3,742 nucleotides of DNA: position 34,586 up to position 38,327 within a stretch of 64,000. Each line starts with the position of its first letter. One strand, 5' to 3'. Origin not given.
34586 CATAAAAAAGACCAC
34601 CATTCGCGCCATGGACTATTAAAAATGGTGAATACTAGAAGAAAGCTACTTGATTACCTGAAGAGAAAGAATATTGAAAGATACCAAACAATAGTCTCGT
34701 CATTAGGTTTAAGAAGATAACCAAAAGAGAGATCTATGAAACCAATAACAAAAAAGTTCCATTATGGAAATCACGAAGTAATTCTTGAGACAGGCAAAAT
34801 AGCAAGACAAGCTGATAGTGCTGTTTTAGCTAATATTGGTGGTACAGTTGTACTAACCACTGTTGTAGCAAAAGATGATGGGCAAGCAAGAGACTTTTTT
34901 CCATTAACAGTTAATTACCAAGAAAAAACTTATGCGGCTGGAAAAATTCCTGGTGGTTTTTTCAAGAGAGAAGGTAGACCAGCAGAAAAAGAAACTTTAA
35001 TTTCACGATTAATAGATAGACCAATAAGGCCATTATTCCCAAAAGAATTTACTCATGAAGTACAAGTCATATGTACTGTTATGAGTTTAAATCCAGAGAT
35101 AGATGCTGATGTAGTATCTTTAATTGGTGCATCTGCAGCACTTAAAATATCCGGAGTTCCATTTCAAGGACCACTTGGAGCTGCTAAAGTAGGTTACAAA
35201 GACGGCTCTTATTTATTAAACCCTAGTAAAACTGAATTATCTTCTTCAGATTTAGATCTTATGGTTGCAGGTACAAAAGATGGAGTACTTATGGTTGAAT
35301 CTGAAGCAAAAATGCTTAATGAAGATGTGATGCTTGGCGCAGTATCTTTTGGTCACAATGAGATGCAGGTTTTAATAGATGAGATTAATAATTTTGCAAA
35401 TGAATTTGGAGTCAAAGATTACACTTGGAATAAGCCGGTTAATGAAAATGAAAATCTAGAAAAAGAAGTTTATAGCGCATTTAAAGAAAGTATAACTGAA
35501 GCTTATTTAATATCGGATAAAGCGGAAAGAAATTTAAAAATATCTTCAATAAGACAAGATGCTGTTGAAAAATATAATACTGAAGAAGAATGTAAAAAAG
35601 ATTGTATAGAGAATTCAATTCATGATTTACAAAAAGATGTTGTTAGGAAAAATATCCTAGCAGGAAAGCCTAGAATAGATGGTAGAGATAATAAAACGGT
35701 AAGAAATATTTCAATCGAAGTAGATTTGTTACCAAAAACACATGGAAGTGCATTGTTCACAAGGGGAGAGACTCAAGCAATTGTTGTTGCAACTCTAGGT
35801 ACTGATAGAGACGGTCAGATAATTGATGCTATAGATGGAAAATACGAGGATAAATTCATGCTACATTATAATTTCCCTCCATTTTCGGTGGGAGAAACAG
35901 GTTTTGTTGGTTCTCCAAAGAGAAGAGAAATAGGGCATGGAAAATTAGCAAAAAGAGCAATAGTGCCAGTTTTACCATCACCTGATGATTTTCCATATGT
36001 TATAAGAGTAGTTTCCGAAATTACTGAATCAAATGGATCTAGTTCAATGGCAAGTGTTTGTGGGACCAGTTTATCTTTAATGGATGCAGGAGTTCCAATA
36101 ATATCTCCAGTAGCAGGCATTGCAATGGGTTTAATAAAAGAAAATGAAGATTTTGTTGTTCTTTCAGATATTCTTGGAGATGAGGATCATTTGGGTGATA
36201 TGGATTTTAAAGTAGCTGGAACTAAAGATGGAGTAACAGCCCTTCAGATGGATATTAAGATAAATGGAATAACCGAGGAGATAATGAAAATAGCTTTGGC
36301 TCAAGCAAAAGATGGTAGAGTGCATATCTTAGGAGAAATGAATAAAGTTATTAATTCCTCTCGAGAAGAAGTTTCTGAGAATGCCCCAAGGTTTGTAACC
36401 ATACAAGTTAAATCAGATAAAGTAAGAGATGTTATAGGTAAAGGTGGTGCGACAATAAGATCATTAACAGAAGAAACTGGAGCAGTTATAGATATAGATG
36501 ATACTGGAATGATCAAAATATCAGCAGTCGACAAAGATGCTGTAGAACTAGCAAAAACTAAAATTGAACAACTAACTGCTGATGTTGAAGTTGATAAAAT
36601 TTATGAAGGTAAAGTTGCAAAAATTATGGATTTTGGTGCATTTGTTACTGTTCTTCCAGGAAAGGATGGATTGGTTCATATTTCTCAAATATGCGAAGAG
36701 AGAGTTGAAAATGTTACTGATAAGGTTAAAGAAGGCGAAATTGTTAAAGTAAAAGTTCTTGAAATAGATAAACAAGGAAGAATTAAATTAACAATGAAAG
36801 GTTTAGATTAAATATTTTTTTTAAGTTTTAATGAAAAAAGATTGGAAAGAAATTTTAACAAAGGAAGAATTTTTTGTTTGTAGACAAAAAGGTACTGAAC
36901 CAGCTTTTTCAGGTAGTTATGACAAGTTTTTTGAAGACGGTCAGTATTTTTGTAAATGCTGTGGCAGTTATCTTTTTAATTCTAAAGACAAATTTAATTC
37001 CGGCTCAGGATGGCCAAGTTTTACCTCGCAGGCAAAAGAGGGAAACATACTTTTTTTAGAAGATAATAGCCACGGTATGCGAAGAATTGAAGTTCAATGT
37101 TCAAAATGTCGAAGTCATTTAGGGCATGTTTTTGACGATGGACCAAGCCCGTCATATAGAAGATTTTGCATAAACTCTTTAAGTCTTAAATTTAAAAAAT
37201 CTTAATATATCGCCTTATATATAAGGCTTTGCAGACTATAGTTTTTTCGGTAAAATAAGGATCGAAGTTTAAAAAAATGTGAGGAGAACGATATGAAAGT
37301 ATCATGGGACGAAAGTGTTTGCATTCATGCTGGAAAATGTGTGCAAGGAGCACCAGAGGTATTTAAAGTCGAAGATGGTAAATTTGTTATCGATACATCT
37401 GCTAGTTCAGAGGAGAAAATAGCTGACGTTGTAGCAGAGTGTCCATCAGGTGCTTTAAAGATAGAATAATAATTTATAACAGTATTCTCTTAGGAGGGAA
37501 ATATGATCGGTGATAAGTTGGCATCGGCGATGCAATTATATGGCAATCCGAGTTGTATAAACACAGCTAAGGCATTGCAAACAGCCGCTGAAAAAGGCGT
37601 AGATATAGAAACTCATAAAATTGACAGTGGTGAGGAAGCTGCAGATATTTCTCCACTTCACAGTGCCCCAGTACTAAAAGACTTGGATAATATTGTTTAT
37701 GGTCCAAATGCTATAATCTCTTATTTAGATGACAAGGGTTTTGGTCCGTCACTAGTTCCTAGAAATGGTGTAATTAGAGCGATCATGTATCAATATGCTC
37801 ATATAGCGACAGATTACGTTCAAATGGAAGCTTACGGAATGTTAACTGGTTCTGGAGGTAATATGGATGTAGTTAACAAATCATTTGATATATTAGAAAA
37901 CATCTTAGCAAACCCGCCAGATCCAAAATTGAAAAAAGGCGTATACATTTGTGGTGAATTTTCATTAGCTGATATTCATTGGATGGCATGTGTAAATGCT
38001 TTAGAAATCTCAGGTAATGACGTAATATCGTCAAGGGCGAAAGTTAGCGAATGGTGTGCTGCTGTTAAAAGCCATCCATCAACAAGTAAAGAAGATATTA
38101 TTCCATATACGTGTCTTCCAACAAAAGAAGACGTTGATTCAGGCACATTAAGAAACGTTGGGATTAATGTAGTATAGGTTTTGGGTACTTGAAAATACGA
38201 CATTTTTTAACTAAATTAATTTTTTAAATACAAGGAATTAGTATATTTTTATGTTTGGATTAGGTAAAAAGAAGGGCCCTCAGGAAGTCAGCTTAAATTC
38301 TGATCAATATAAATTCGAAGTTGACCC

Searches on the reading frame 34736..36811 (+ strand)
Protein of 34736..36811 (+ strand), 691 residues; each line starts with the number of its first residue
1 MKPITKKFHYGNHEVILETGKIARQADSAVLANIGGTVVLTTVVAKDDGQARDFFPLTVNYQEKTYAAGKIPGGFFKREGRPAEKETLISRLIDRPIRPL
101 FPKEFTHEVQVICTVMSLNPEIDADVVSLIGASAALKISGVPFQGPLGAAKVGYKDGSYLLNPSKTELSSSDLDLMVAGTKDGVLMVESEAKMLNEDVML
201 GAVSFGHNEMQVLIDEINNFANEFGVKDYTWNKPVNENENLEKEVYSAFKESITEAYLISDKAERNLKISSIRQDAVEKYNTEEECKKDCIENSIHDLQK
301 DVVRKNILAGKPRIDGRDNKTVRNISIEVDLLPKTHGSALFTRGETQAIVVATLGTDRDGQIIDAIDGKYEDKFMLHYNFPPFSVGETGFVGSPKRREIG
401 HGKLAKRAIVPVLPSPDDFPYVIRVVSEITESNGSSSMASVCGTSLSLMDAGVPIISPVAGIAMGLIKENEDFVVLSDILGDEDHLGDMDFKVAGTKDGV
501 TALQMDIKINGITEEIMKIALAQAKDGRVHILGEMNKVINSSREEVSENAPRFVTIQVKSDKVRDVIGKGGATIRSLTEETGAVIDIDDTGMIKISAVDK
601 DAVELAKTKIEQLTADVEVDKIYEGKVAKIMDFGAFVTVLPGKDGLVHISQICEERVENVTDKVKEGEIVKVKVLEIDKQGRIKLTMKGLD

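Call 55: search_protein_families(library=pfam, proteins=[window:34736-36811:+], max_evalue=0.00001)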
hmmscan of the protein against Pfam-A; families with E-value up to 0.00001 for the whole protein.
window:34736-36811:+ (691 aa): 5 families
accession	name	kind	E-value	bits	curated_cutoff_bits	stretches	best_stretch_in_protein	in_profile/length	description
PF01138.27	RNase_PH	-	2.3e-56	190.2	25.5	2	14-142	4-130/130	3' exoribonuclease family, domain 1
PF03725.20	RNase_PH_C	-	9.1e-23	80.4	20.8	2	146-208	2-66/67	3' exoribonuclease family, domain 2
PF03726.19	PNPase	-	1.2e-18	67.8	24.6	1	241-318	2-81/81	Polyribonucleotide nucleotidyltransferase, RNA binding domain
PF00575.29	S1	-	2.3e-17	63.6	22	1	617-688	2-74/74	S1 RNA binding domain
PF00013.35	KH_1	-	2.8e-14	53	21.5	1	554-612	2-66/66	KH domain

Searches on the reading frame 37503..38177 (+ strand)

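Call 55: search_protein_families(library=pfam, proteins=[window:37503-38177:+], max_evalue=0.00001)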
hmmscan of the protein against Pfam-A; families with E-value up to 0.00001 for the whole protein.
window:37503-38177:+ (224 aa): 2 families
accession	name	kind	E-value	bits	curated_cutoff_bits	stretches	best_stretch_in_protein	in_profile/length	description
PF13417.12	GST_N_3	-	1e-06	29.4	22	1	12-81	1-73/75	Glutathione S-transferase, N-terminal domain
PF02798.26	GST_N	-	8.3e-06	26.5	20.9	0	9-76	2-75/76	Glutathione S-transferase, N-terminal domain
